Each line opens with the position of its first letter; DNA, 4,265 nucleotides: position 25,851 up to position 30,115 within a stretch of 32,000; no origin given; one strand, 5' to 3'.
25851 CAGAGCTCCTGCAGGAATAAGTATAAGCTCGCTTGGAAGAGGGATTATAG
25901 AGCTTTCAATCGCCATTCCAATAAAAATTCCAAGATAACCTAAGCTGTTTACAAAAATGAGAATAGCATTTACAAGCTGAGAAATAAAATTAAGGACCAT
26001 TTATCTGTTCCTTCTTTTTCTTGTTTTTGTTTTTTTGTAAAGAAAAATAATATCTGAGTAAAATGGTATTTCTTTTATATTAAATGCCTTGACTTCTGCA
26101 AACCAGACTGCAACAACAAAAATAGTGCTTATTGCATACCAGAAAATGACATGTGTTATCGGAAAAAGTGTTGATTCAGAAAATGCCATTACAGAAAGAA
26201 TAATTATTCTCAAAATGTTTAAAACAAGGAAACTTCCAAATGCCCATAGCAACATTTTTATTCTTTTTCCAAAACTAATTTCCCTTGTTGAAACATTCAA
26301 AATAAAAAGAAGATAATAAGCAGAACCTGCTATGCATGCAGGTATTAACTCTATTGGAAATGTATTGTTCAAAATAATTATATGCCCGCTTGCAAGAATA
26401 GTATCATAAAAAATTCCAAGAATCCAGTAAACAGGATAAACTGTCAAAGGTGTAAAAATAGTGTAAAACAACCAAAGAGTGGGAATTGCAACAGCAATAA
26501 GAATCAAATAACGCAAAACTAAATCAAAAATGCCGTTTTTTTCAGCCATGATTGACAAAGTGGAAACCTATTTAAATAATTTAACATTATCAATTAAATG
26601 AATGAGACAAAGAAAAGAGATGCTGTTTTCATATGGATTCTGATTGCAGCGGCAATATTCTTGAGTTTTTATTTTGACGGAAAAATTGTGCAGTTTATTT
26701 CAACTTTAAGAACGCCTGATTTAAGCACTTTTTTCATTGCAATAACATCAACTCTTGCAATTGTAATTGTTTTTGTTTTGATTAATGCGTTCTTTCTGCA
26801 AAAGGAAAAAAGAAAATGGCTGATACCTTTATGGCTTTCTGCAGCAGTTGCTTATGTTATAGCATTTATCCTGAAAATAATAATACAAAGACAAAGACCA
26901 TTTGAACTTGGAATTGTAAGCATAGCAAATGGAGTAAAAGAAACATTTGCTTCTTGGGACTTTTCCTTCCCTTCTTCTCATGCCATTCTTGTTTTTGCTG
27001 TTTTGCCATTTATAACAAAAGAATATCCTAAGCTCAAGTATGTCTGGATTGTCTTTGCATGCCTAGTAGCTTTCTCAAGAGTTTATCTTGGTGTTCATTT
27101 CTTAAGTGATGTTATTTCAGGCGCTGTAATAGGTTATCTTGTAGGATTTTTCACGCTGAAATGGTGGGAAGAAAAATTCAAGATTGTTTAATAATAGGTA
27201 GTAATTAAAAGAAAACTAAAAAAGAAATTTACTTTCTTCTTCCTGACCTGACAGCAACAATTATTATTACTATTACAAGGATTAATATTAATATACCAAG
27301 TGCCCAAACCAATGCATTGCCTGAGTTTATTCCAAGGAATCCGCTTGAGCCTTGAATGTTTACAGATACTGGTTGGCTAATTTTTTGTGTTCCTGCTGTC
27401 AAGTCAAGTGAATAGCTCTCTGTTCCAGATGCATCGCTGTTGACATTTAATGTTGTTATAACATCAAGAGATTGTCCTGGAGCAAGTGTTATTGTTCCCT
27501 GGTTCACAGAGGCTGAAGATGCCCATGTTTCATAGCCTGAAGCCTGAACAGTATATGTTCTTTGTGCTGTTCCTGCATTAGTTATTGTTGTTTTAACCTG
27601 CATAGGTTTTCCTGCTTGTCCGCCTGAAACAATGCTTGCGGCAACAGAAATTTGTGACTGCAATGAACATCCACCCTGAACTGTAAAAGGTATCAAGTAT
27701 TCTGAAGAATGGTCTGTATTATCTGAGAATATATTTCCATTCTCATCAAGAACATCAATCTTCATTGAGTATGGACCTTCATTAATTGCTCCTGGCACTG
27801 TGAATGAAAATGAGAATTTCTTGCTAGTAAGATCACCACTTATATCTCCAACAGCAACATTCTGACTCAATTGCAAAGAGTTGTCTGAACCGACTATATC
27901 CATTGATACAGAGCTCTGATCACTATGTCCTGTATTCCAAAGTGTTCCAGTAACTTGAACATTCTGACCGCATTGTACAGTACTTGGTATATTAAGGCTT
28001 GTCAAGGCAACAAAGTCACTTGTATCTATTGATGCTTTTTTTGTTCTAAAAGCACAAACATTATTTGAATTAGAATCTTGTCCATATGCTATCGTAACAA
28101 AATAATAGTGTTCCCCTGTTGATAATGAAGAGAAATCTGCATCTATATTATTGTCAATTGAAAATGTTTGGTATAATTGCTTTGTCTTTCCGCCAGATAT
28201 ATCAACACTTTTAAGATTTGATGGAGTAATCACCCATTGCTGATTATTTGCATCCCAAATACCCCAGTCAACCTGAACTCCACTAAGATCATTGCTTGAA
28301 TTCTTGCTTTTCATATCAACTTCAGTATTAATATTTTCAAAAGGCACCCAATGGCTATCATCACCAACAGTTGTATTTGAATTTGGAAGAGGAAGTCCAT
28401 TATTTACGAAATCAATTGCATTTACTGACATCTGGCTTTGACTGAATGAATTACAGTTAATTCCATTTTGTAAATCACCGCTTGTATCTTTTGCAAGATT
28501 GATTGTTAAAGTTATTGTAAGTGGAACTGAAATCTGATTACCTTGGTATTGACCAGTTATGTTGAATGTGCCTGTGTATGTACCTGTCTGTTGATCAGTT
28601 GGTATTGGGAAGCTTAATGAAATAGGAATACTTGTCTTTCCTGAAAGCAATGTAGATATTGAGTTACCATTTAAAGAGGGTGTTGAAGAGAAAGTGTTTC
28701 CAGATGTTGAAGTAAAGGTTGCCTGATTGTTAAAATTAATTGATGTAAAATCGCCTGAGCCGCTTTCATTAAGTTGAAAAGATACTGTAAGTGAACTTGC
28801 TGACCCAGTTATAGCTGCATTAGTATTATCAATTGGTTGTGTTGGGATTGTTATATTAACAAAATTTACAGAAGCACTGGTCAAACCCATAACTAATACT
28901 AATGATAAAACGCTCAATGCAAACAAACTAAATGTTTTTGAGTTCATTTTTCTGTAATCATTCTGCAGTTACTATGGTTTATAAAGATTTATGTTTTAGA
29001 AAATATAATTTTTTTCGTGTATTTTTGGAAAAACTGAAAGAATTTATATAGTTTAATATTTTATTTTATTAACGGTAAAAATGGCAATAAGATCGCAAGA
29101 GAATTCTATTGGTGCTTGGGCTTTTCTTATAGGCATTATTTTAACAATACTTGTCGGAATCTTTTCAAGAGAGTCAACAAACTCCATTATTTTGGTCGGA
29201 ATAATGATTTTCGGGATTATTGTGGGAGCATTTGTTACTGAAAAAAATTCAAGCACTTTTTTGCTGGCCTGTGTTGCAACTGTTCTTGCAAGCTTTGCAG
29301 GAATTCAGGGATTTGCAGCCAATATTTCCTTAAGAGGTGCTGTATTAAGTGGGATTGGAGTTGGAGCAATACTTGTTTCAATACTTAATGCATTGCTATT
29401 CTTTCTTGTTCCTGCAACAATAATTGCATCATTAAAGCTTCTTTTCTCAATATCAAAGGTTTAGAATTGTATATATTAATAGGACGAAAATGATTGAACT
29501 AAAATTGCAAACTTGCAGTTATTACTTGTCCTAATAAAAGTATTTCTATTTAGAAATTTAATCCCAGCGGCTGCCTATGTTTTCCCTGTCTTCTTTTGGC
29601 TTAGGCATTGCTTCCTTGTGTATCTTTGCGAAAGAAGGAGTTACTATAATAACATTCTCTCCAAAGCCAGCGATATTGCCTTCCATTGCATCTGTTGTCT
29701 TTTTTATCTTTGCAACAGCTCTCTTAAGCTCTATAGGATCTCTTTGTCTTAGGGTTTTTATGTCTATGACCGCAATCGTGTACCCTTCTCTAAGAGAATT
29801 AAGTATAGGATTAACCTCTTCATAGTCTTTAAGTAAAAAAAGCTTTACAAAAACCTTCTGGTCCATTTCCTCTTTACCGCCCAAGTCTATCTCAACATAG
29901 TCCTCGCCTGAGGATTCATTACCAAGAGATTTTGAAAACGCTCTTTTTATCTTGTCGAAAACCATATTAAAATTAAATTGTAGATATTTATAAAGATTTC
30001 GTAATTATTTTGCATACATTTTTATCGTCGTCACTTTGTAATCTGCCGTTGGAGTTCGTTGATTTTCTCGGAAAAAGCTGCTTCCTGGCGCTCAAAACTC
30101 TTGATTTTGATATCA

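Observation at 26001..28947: Minimal archaeosortase-like gene next to lipid-handling genes and a surface protein with a sorting-type C-terminus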

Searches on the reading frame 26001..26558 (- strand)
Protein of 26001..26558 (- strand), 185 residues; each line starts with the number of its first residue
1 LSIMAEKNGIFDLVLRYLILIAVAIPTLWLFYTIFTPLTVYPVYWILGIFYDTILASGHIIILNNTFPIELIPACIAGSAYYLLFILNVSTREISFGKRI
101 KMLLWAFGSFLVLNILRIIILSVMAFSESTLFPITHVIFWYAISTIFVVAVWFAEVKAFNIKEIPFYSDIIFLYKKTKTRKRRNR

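Call 3: search_protein_families(library=ncbifam, proteins=[window:26001-26558:-], max_evalue=1)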
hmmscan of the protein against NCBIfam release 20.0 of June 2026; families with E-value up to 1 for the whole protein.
window:26001-26558:- (185 aa): 5 families
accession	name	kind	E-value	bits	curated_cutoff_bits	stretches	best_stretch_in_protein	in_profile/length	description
NF033505.2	paceosortase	exception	3.9e-62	209.3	80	1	11-177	2-166/167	pacearchaeosortase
TIGR04177.1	exosort_XrtH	exception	9.2e-06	25.7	86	1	27-158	20-154/158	exosortase H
TIGR04178.1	exo_archaeo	signature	0.00022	21.4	23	1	74-153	6-90/97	exosortase/archaeosortase family protein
TIGR04124.1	archaeo_artE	exception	0.0014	18.6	95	1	14-154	9-146/153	archaeosortase family protein ArtE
NF046081.1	exosort_XrtX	exception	0.58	10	170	1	55-159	59-162/168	exosortase X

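Call 4: search_protein_families(library=pfam, proteins=[window:26001-26558:-], max_evalue=1)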
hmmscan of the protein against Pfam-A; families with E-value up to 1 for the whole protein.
window:26001-26558:- (185 aa): 0 families

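Call 9: find_homologous_proteins(query=window:26001-26558:-, max_evalue=0.001)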
Query window:26001-26558:- (185 aa): 1019 proteins with E <= 0.001 among 1136 candidates; the best 120 are listed.
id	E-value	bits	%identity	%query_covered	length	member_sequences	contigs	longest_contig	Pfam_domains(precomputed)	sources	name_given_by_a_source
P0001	2.7e-111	388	99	100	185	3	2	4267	-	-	-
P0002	4.6e-92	325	85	97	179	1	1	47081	-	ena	-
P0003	9.9e-92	324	84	97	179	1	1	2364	-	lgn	-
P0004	2.7e-88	313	83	97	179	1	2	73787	-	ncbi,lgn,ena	-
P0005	1.1e-74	269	70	98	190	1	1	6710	-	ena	-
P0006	5.0e-69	250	67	96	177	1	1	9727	-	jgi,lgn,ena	-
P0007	1.5e-67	245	69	86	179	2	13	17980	-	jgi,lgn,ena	-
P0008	2.5e-67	245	67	81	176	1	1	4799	-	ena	-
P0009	2.7e-67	245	66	95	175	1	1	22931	-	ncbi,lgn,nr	ncbi:MAG: pacearchaeosortase [Candidatus Pacearchaeota archaeon]|nr:pacearchaeosortase [Candidatus P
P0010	2.0e-66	242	67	95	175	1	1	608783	-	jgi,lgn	jgi:exosortase/archaeosortase family protein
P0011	4.6e-65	237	64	96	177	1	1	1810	-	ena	-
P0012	1.2e-64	236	67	94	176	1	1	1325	-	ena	-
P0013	4.5e-64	234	66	93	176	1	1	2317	-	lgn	-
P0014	4.5e-64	234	62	91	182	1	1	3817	-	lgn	-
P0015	4.7e-64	234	67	95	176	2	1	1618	-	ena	-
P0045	7.9e-61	224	64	95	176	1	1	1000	-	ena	-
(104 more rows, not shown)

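Call 12: find_related_loci(query=A1, collection=genome_contigs, flank=8000)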
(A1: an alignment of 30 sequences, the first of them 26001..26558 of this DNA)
Query A1 (185 aa) in genome_contigs; peptide patterns used: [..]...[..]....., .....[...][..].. (x = any residue, [..] = any of these).
395 stretches matched a pattern; 318 encode a relative of the query (tblastn E <= 1e-3); the best 80 are kept; 80 distinct loci.
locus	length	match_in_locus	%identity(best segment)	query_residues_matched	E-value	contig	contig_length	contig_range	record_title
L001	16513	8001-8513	83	4-174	4e-90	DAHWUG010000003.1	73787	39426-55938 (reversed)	MAG TPA_asm: Nanoarchaeota archaeon isolate clean1988 NODE_3_length_73787_cov_6.317325, whole genome shotgun sequence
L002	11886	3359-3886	66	3-178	3e-74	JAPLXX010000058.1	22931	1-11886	MAG: Candidatus Pacearchaeota archaeon isolate LacPavin_0920_SED2_MAG_35_12 LacPavin_0920_SED2_scaffold_391582, whole ge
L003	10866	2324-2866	62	2-181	1e-68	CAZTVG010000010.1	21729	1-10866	MAG TPA_asm: Candidatus Woesearchaeota archaeon isolate binchicken_co202_56 genome assembly, contig: NODE_392_length_217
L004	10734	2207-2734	63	5-180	3e-68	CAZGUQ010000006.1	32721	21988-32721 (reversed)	MAG TPA_asm: Candidatus Woesearchaeota archaeon isolate SRP050083_co1_431 genome assembly, contig: NODE_466_length_32721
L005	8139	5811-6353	60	4-183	2e-67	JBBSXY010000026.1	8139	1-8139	MAG: Nanoarchaeota archaeon isolate H32-bin010 H32_bin010_000000000026, whole genome shotgun sequence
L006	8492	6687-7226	67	1-180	2e-67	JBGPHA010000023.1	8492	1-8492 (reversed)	MAG: Candidatus Nanoarchaeia archaeon isolate OBJ_0618_7090110_37 k141_1521920_length_8492_cov_11.0000, whole genome sho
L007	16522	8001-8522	62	7-180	4e-66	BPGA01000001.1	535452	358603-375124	MAG: Candidatus Pacearchaeota archaeon KatS3mg001 DNA, contig_11399, whole genome shotgun sequence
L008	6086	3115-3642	61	12-185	2e-65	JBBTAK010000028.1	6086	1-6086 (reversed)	MAG: Nanoarchaeota archaeon isolate H43-bin094_1 H43_bin094_1_000000000028, whole genome shotgun sequence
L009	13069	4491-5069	57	2-184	3e-64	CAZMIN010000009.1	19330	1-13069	MAG TPA_asm: Candidatus Woesearchaeota archaeon isolate binchicken_co85_65 genome assembly, contig: NODE_1594_length_193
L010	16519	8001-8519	65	6-178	2e-64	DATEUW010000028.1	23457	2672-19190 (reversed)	MAG TPA_asm: Candidatus Nanoarchaeia archaeon isolate SMAG_U8351 k141_866830, whole genome shotgun sequence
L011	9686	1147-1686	60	2-181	5e-63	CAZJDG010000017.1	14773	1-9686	MAG TPA_asm: Candidatus Woesearchaeota archaeon isolate binchicken_co85_60 genome assembly, contig: NODE_2180_length_147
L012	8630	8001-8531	58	3-180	4e-62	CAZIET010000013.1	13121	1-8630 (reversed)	MAG TPA_asm: Candidatus Woesearchaeota archaeon isolate SRP269290_co7_543 genome assembly, contig: NODE_2176_length_1312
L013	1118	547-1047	58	12-178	2e-65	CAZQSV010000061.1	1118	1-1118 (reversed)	MAG TPA_asm: Candidatus Woesearchaeota archaeon isolate binchicken_co100_255 genome assembly, contig: NODE_219073_length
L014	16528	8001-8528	57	1-176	2e-61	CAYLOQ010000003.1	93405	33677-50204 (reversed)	MAG TPA_asm: Candidatus Woesearchaeota archaeon isolate binchicken_co85_6 genome assembly, contig: NODE_102_length_93405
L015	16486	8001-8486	60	9-170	5e-61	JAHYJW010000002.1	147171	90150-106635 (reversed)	MAG: Patescibacteria group bacterium isolate KA32 NODE_36_length_147171_cov_11.272660, whole genome shotgun sequence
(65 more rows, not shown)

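Call 29: search_solved_structures(query=A1, max_evalue=1)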
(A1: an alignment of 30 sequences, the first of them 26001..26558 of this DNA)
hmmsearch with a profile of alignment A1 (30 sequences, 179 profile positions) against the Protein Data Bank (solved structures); distinct sequences matched with E-value up to 1: 0.

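Call 38: predict_structure(alignment_id=A1)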
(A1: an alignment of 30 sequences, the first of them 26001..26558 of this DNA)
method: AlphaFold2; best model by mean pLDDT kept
length: 185 residues; sequences in the alignment: 30
mean_pLDDT: 80.4   pTM: 0.71
mean pLDDT of the five models: 80.4, 75.8, 74.6, 69.8, 67.5
residues with pLDDT >= 90: 15; 70-90: 150; 50-70: 15; < 50: 5
segments of 3 or more residues with pLDDT < 50: 1-5
pLDDT, mean of each block of 10 residues (from residue 1): 53 80 74 84 92 87 86 63 81 82 87 88 86 84 82 87 78 79 69
secondary structure, 60 per line:
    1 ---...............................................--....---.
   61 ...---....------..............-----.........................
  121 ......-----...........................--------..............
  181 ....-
elements in order: H4-50 E53-56 E60-63 E67-70 H77-90 H96-126 H132-158 H167-184

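Call 42: fold_search(model_id=the predicted structure, library=pdb)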
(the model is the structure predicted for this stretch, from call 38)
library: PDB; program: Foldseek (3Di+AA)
matches with E <= 10: 47; with E <= 0.001: 0
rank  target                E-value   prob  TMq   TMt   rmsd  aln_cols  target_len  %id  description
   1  7uw9_h                3.3e+00  0.14  0.29  0.33   5.0        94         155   17  Citrus V-ATPase State 1, H in contact with subunit a (released 2022-07-06)
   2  3j9t_R                3.9e+00  0.08  0.25  0.29   6.1        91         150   18  Yeast V-ATPase state 1 (released 2015-05-13)
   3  9ge2_R                3.9e+00  0.08  0.31  0.21  11.7       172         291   15  Structure of GPR55 in complex with G13 and synthetic agonist ML184 (released 2025-03-05)
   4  4bgn_A                4.4e+00  0.04  0.16  0.15  14.0       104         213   19  cryo-EM structure of the NavCt voltage-gated sodium channel (released 2013-07-10)
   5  8uo4_R                4.7e+00  0.06  0.25  0.21   7.2       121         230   12  CryoEM structure of beta-2-adrenergic receptor in complex with GTP-bound Gs heterotrimer (Class T) (released 2024-03-06)
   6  6rf9                  4.7e+00  0.03  0.23  0.18  19.1       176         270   14  Crystal structure of the Y154F mutant of the light-driven sodium pump KR2 in the monomeric form, pH 8.0 (released 2019-04-24)
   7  4xu4                  5.3e+00  0.06  0.25  0.24   6.7        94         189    8  Crystal structure of a mycobacterial Insig homolog MvINS from Mycobacterium vanbaalenii at 1.9A resolution (released 2015-10-14)
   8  8uxy_A                5.3e+00  0.04  0.25  0.17  11.3       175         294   14  Consensus olfactory receptor consOR1 bound to L-menthol and in complex with mini-Gs trimeric protein (released 2024-10-30)
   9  4brb_A                5.6e+00  0.08  0.25  0.36   5.2        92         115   15  Crystal structure of the integral membrane enzyme DgkA-ref, delta 7 (released 2014-06-18)
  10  7epc_A                5.9e+00  0.10  0.28  0.08   5.5        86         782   12  Cryo-EM structure of inactive mGlu7 homodimer (released 2021-06-23)
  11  5dwk_B                5.9e+00  0.07  0.25  0.36   5.2        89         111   16  Diacylglycerol Kinase solved by multi crystal multi orientation native SAD (released 2016-03-23)
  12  4cjz_B                5.9e+00  0.06  0.23  0.31   6.5        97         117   11  Crystal structure of the integral membrane diacylglycerol kinase DgkA- 9.9, delta 4 (released 2015-01-28)
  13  6vm4_a                5.9e+00  0.04  0.18  0.16   8.6       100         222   11  Chloroplast ATP synthase (C2, CF1FO) (released 2020-09-09)
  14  3x1l_E                6.3e+00  0.02  0.12  0.08   8.3        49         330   16  Crystal Structure of the CRISPR-Cas RNA Silencing Cmr Complex Bound to a Target Analog (released 2015-05-13)
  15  6rre_A                6.3e+00  0.01  0.13  0.07  19.9       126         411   11  SidD, deAMPylase from Legionella pneumophila (released 2020-10-07)
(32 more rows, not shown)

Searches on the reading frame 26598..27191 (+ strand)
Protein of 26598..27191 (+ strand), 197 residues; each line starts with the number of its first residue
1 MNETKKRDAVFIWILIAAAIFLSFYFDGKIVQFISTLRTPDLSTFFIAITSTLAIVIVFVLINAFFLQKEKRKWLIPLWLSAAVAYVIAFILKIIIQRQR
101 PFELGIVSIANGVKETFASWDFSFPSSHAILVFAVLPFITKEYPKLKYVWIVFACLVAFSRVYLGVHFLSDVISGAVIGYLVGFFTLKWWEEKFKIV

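Call 3: search_protein_families(library=ncbifam, proteins=[window:26598-27191:+], max_evalue=1)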
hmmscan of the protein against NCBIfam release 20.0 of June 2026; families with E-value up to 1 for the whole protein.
window:26598-27191:+ (197 aa): 8 families
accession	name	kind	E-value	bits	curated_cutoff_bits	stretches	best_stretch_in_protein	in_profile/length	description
NF047884.1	UdeprDiPSep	equivalog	6.8e-13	48.9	250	1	42-188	41-185/188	undecaprenyl-diphosphatase SepP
NF008813.0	PRK11837.1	equivalog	8.2e-11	42.2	229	1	41-185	18-167/202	undecaprenyl-diphosphate phosphatase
NF007159.0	PRK09597.1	equivalog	1.1e-05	25.2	177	1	118-186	115-185/191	lipid A 1-phosphatase LpxE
NF007975.0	PRK10699.1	equivalog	8.1e-05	22.1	261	1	121-187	156-227/254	phosphatidylglycerophosphatase B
NF041756.1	EfeU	equivalog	0.012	15.2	255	1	45-98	1-54/257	iron uptake transporter permease EfeU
NF045654.1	APhasePhoC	equivalog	0.17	11.4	430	1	97-179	137-219/248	acid phosphatase PhoC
NF008010.0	PRK10739.1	equivalog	0.81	9.6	215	1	3-107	32-138/197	YhgN family NAAT transporter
NF007298.0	PRK09776.1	equivalog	0.86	7.3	1135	0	30-100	220-291/1111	diguanylate cyclase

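Call 4: search_protein_families(library=pfam, proteins=[window:26598-27191:+], max_evalue=1)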
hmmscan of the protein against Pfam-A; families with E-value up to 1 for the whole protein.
window:26598-27191:+ (197 aa): 3 families
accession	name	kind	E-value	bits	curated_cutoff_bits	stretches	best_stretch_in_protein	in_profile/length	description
PF01569.27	PAP2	-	7.2e-24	84.4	27.2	1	75-193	2-128/130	PAP2 superfamily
PF14378.12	PAP2_3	-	5.2e-08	33.3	27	1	103-181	110-186/190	PAP2 superfamily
PF14360.12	PAP2_C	-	0.019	16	27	1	126-183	8-69/74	PAP2 superfamily C-terminal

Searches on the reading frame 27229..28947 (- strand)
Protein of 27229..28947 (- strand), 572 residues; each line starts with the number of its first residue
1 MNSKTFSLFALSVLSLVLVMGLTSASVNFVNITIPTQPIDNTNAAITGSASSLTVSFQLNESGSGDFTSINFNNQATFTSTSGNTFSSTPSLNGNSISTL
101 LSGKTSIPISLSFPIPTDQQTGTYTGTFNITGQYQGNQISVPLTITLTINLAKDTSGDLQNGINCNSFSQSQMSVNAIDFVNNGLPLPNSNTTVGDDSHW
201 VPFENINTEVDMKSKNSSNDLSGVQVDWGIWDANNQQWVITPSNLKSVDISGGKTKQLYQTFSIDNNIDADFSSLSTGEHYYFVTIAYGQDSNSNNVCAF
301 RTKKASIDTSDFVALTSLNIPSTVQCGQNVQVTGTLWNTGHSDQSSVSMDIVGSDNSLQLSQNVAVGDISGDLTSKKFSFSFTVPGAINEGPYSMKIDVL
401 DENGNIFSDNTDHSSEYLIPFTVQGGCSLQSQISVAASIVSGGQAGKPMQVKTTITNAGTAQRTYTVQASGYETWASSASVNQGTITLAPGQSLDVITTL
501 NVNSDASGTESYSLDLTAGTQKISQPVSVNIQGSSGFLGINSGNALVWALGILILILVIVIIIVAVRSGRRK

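Call 3: search_protein_families(library=ncbifam, proteins=[window:27229-28947:-], max_evalue=1)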
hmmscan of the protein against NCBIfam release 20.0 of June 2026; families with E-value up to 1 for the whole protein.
window:27229-28947:- (572 aa): 2 families
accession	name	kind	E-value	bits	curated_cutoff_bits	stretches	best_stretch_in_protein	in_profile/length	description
NF033506.0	PACE-CTERM-PROT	exception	1.2e-82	278.6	110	2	190-570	234-626/627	putative S-layer protein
NF053671.1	bindosome_BasC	exception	0.0039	17.1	260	1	331-411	57-135/140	bindosome assembly system protein BasC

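Call 4: search_protein_families(library=pfam, proteins=[window:27229-28947:-], max_evalue=1)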
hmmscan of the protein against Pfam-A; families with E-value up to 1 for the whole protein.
window:27229-28947:- (572 aa): 13 families
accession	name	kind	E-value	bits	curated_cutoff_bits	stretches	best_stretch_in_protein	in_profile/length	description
PF15418.12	DUF4625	-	1.1e-06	29.4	27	1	366-407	82-122/131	Domain of unknown function (DUF4625)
PF10633.15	NPCBM_assoc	-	0.0022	18.6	24.4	1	444-518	2-75/78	NPCBM-associated, NEW3 domain of alpha-galactosidase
PF11614.14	FixG_C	-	0.0031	18.1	25.6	1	454-518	38-101/119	IG-like fold at C-terminal of FixG, putative oxidoreductase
PF17766.7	fn3_6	-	0.0033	18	26.4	1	443-529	13-99/99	Fibronectin type-III domain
PF06280.18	fn3_5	-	0.019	16.1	27.6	1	454-514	33-87/112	Fn3-like domain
PF01835.25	MG2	-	0.025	15.4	32.8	0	109-128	61-80/96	MG2 domain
PF22680.2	Glyco_hydro_123_N_2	-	0.038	14.3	27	1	99-131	109-141/142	Glycoside hydrolase 123 N-terminal domain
PF22544.2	HYDIN_VesB_CFA65-like_Ig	-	0.039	14.6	25.5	1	446-533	18-99/100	HYDIN/CFA65/VesB-like, Ig-like domain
PF16127.10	DUF4839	-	0.085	13.4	25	1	280-350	50-116/123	Domain of unknown function (DUF4839)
PF19077.6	Big_13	-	0.13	13.2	27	1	365-408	48-92/102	Bacterial Ig-like domain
PF05506.17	PLipase_C_C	-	0.15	13.4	24.4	1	450-517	13-68/80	Bacterial phospholipase C, C-terminal domain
PF17231.7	DUF5305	-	0.18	11.6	29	1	509-566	83-139/217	Family of unknown function (DUF5305)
PF14352.11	DUF4402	-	0.42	11.7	25.2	1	40-134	31-129/129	Domain of unknown function (DUF4402)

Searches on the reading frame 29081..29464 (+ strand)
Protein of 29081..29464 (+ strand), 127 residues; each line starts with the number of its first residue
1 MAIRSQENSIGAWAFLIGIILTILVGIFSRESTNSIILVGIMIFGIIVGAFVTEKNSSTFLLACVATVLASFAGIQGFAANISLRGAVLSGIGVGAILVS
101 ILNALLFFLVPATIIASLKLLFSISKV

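Call 7: search_protein_families(library=ncbifam, proteins=[window:29081-29464:+], max_evalue=0.01)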
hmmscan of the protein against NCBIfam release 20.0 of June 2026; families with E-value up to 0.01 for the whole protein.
window:29081-29464:+ (127 aa): 0 families

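Call 18: search_protein_families(library=pfam, proteins=[window:29081-29464:+], max_evalue=0.1)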
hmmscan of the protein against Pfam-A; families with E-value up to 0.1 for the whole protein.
window:29081-29464:+ (127 aa): 1 family
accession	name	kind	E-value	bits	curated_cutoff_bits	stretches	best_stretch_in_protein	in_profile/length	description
PF20134.4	DUF6524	-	0.018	15.2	27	1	7-52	33-78/131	Family of unknown function (DUF6524)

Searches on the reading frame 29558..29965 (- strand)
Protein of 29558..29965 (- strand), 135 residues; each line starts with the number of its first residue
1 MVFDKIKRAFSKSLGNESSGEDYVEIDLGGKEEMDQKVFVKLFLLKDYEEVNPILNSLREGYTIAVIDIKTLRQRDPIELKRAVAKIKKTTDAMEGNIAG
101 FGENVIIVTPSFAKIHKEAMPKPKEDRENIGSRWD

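Call 18: search_protein_families(library=pfam, proteins=[window:29558-29965:-], max_evalue=0.1)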
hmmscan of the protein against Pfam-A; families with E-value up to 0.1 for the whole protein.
window:29558-29965:- (135 aa): 1 family
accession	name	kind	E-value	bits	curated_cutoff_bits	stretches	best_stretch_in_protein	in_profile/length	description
PF04472.17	SepF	-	1.3e-09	38.6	27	1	40-115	1-72/72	Cell division protein SepF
